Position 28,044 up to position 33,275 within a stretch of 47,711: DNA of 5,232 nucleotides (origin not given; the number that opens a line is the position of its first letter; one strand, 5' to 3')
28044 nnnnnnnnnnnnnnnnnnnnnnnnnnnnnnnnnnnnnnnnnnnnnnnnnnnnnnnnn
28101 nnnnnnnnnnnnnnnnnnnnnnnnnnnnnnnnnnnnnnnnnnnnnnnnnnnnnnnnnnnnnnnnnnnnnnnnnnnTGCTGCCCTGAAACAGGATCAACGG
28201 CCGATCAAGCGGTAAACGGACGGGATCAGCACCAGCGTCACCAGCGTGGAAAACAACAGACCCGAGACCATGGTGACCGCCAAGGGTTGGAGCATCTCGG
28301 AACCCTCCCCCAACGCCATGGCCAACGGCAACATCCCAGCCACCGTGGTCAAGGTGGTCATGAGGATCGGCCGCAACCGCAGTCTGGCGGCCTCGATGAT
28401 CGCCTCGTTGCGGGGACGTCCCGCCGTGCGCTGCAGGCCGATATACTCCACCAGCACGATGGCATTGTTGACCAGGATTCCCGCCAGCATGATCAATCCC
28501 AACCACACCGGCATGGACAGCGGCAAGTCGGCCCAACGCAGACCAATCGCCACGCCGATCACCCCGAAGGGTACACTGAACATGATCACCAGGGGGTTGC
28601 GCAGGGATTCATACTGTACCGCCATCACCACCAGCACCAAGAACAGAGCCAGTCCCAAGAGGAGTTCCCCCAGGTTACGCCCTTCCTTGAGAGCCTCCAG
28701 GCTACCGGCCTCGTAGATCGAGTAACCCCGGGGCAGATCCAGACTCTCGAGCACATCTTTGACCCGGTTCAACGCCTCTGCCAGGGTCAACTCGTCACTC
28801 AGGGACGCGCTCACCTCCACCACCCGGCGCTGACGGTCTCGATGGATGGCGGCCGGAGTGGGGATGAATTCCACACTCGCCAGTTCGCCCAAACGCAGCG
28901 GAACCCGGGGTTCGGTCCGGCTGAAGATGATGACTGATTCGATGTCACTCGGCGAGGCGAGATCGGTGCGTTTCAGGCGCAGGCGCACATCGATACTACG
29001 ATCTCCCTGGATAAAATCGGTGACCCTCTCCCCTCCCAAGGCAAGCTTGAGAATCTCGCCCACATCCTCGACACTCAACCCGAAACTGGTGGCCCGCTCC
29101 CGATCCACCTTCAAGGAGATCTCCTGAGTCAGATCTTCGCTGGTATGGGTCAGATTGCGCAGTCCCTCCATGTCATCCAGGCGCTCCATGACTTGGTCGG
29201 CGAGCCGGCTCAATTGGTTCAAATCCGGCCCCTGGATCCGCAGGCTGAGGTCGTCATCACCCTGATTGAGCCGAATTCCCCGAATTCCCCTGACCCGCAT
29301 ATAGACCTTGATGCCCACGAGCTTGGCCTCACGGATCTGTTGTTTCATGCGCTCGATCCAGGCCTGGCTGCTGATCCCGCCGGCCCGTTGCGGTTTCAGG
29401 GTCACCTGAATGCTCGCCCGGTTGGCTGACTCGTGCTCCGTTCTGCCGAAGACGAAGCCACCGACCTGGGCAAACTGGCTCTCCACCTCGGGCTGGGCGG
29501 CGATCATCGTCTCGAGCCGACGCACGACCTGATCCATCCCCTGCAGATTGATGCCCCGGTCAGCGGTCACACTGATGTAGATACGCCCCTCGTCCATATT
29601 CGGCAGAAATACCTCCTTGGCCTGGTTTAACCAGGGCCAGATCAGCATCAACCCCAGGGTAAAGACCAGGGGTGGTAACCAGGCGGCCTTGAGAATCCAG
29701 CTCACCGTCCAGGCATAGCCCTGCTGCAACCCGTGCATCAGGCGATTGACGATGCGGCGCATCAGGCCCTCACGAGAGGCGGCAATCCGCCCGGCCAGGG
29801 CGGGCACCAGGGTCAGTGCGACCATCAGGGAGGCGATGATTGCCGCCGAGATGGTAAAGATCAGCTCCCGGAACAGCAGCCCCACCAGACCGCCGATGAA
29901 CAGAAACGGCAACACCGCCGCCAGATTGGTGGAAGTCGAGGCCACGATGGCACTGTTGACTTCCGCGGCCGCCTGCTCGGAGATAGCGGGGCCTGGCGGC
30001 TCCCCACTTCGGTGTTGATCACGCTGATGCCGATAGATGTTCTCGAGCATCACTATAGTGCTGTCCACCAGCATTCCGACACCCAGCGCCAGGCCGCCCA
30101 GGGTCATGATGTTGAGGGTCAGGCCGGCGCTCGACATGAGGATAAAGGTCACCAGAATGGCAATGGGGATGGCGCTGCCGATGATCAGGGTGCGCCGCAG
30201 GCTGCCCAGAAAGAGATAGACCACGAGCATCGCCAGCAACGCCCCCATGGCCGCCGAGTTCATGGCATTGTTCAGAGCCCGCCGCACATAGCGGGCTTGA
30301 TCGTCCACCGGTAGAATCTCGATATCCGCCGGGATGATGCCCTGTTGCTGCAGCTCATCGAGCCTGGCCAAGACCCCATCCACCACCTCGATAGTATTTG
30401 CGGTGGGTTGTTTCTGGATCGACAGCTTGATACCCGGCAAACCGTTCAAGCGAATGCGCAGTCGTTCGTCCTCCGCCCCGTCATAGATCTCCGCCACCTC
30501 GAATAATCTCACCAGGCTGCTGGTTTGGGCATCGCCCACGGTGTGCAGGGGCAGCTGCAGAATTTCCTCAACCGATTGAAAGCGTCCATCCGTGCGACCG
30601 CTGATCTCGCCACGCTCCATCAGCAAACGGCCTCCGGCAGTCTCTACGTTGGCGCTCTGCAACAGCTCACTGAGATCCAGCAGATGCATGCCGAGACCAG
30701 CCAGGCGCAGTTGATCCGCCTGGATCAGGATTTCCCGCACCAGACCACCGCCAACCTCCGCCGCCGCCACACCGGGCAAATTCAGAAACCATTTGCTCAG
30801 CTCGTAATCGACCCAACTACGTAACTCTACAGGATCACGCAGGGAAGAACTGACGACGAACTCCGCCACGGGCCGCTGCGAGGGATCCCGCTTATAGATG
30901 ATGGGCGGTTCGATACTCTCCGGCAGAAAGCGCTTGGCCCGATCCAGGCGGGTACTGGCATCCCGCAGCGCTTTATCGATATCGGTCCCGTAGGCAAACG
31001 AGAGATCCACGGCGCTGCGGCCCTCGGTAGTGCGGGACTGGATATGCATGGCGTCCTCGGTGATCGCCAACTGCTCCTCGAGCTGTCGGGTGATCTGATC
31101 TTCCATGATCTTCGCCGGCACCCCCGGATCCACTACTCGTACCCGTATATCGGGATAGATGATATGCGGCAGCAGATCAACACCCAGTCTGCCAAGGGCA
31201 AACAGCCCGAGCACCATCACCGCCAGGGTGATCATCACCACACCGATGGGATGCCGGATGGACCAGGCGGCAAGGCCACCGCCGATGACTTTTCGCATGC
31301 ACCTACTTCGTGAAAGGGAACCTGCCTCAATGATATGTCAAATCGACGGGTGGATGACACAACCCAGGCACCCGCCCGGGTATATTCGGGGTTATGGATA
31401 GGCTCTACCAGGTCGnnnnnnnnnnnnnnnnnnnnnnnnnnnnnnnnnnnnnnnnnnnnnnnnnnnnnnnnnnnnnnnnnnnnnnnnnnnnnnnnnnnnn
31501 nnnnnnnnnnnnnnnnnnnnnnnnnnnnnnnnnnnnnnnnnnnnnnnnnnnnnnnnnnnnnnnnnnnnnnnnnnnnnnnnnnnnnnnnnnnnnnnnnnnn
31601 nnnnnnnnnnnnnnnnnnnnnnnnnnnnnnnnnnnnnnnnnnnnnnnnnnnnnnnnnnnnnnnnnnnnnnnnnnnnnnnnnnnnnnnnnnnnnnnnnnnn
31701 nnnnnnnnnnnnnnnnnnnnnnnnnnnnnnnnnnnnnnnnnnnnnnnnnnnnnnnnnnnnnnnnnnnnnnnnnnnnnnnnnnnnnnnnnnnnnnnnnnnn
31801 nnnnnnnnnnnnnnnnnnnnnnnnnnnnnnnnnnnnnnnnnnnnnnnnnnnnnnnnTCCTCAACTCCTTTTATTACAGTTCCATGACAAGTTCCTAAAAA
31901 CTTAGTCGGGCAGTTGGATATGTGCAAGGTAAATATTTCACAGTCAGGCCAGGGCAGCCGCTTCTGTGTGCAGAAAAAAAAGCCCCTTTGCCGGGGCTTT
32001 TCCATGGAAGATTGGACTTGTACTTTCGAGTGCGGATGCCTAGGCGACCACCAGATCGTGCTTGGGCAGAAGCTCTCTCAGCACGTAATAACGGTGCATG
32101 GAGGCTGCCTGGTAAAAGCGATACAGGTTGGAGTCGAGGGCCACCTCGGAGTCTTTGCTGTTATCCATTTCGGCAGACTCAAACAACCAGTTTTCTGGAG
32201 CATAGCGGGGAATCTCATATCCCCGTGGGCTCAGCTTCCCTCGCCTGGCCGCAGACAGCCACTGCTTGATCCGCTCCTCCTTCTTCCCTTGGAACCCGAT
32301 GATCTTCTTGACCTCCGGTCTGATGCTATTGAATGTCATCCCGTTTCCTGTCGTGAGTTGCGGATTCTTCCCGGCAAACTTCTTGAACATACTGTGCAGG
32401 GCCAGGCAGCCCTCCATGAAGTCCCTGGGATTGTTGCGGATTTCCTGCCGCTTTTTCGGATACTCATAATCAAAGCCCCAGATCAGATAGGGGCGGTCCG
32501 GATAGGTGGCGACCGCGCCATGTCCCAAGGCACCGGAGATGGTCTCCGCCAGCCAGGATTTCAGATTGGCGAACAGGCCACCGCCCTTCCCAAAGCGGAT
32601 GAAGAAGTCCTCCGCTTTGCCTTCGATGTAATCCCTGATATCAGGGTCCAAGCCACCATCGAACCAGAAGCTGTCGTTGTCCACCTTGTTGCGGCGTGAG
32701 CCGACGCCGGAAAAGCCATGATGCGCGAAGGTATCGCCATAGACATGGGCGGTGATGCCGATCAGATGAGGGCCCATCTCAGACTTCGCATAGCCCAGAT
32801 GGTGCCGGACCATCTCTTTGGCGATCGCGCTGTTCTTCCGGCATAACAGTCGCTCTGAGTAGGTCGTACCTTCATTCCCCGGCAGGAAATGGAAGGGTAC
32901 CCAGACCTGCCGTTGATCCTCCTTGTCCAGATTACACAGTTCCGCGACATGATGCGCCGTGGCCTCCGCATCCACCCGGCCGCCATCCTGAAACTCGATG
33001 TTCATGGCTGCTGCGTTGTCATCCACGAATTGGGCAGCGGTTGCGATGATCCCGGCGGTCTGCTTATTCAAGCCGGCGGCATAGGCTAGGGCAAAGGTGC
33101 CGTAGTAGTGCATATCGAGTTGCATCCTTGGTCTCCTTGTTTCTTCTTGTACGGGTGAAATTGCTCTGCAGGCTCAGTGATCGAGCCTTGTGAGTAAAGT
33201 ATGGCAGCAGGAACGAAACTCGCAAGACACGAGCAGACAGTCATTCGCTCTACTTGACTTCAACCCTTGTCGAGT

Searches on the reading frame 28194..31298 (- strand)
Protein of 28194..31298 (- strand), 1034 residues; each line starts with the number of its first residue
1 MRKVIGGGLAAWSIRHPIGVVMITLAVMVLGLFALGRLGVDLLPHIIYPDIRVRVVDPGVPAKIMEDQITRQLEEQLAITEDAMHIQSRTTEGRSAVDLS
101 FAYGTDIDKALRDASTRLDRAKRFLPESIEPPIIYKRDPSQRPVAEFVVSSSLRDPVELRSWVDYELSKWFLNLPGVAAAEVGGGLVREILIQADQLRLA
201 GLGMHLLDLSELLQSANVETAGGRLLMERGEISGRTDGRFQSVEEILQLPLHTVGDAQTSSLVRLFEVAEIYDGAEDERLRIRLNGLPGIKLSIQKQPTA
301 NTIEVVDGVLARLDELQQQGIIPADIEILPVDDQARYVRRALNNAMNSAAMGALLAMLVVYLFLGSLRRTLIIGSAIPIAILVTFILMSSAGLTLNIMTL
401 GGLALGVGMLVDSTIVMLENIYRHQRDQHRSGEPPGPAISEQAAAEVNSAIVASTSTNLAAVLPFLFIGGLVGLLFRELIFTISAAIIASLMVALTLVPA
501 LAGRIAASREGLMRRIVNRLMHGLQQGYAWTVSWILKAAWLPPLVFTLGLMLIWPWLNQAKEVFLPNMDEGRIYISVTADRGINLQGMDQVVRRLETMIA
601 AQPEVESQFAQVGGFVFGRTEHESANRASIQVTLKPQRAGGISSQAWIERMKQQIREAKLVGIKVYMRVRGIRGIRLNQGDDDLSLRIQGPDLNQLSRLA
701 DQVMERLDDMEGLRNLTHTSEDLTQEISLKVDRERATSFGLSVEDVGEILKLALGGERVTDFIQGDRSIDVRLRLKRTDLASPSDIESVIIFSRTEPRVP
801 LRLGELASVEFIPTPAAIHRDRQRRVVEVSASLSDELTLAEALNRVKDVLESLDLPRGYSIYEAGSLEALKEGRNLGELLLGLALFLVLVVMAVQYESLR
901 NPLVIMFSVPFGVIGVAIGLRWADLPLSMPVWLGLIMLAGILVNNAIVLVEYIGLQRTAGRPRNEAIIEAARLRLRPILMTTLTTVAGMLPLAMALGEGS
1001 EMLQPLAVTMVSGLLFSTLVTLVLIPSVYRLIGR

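Call 5: search_protein_families(library=pfam, proteins=[window:28194-31298:-])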
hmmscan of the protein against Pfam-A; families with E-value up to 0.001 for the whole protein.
window:28194-31298:- (1034 aa): 3 families
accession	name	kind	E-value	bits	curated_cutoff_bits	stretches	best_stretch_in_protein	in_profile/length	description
PF00873.25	ACR_tran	-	6.1e-246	819.2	28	1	11-1032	3-1020/1021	AcrB/AcrD/AcrF family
PF03176.21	MMPL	-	1.9e-11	43.9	20.5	1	827-1034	90-304/333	MMPL family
PF02355.23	SecD_SecF_C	-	1.6e-08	34.6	20.5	1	879-1023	35-177/189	Protein export membrane protein SecD/SecF, C-terminal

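Call 6: search_protein_families(library=ncbifam, proteins=[window:28194-31298:-])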
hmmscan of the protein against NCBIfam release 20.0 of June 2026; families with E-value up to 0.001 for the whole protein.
window:28194-31298:- (1034 aa): 21 families
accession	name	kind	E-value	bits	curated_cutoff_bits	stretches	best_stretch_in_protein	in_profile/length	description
NF033617.1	RND_permease_2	subfamily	5.2e-207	690.1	1250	1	11-1033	2-1008/1009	multidrug efflux RND transporter permease subunit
NF000282.2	RND_permease_1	subfamily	3e-149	498.9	1250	1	13-1033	4-1028/1029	multidrug efflux RND transporter permease subunit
NF007905.0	PRK10614.1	equivalog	3.6e-133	445.4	1774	1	13-1032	7-1008/1025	multidrug efflux RND transporter permease subunit MdtC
TIGR00915.1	2A0602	subfamily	7.9e-130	434.6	940.35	1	10-1032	2-1028/1050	efflux RND transporter permease subunit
TIGR00914.1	2A0601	subfamily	1.2e-126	423.9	701.45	1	13-1032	9-1035/1051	CusA/CzcA family heavy metal efflux RND transporter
NF007798.0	PRK10503.1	equivalog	6.8e-120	401.4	1584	1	5-1032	8-1022/1040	MdtB/MuxB family multidrug efflux RND transporter permease subunit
NF007133.0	PRK09579.1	equivalog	7.5e-107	358.1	1763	1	14-1033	8-1003/1017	multidrug efflux RND transporter permease subunit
NF007131.0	PRK09577.1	equivalog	4.5e-94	316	1768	1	10-1034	2-1024/1045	multidrug efflux RND transporter permease subunit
NF007842.1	PRK10555.1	equivalog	3.1e-90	303.4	1854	1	10-1033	2-1027/1036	multidrug efflux RND transporter permease AcrD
NF000037.1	RND_perm_OqxB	exception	1.3e-75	255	2200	2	13-521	7-517/1050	multidrug efflux RND transporter permease subunit OqxB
NF011706.2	PRK15127.1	equivalog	8.8e-75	252.3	2150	1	13-1032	5-1029/1049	multidrug efflux RND transporter permease subunit AcrB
TIGR00916.1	2A0604s01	subfamily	2.6e-15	56.7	148.6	2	319-494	63-230/231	SecD/SecF family protein translocase subunit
TIGR00921.1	2A067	subfamily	3.6e-14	51.8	351.9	1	821-1032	133-346/733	hydrophobe/amphiphile efflux-3 (HAE3) family transporter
TIGR01129.1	secD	equivalog_domain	5.6e-09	35.6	244.4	1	340-498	245-393/397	protein translocase subunit SecD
NF006218.0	PRK08343.1-4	subfamily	5e-08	32.2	383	1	823-1021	187-377/392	preprotein translocase subunit SecD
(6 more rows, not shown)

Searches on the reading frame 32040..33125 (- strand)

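Call 5: search_protein_families(library=pfam, proteins=[window:32040-33125:-])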
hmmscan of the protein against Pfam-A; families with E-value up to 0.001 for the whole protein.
window:32040-33125:- (361 aa): 1 family
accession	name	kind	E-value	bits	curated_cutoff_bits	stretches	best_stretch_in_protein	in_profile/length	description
PF20551.3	DUF6765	-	8.7e-95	318.5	26.6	1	1-352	1-325/325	Family of unknown function (DUF6765)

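Call 6: search_protein_families(library=ncbifam, proteins=[window:32040-33125:-])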
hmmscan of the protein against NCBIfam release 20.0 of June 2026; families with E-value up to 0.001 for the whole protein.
window:32040-33125:- (361 aa): 0 families
